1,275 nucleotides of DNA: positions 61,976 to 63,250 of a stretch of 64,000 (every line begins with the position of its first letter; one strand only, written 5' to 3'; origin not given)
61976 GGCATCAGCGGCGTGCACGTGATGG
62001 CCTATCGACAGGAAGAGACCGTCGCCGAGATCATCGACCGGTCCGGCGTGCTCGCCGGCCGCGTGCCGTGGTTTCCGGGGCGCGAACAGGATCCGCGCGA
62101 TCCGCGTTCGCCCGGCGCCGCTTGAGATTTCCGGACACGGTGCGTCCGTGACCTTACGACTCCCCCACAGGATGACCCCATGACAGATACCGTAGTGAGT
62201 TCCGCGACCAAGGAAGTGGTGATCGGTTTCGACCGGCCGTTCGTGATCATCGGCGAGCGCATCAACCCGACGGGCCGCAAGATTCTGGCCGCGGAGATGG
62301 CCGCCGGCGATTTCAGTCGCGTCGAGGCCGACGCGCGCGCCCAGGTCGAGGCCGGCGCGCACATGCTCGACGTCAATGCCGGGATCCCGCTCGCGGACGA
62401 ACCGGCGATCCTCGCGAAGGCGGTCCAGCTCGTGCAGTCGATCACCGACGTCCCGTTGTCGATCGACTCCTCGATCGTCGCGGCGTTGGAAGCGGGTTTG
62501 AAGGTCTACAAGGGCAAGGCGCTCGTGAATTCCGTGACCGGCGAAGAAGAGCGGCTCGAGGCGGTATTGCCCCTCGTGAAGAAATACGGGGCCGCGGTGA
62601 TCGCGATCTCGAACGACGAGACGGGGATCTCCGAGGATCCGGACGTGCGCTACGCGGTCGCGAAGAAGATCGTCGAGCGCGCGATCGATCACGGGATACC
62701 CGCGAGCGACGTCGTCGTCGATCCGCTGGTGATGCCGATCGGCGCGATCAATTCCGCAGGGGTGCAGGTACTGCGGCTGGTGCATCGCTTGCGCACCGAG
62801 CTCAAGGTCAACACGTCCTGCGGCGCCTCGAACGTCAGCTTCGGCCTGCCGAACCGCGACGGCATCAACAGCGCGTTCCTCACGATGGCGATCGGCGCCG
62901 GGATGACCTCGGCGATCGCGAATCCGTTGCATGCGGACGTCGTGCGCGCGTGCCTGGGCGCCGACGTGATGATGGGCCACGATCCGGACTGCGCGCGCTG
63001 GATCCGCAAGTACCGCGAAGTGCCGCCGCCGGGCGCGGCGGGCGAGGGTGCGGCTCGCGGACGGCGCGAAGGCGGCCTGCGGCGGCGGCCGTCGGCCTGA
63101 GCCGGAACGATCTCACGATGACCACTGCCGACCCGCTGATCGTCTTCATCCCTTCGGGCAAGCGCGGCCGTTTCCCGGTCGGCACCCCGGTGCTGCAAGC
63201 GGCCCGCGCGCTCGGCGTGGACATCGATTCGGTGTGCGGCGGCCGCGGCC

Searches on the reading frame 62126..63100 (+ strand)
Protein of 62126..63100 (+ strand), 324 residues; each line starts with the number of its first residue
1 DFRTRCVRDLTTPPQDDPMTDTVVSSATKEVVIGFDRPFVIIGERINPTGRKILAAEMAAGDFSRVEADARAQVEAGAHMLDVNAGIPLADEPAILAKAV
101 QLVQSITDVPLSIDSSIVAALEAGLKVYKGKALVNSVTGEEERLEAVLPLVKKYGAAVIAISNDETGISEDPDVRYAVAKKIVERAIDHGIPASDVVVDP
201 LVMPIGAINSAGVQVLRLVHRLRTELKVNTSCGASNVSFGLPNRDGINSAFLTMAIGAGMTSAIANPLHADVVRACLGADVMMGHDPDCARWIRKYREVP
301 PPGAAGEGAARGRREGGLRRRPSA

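Call 9: search_protein_families(library=pfam, proteins=[window:62126-63100:+], max_evalue=0.001)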
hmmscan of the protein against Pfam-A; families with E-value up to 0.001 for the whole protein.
window:62126-63100:+ (324 aa): 2 families
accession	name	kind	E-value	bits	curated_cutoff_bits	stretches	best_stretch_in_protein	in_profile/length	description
PF00809.28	Pterin_bind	-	4.9e-30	105.4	25.5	1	43-264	1-242/244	Pterin binding enzyme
PF03599.22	CdhD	-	1.3e-06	27.9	24.8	1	64-207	53-183/387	CO dehydrogenase/acetyl-CoA synthase delta subunit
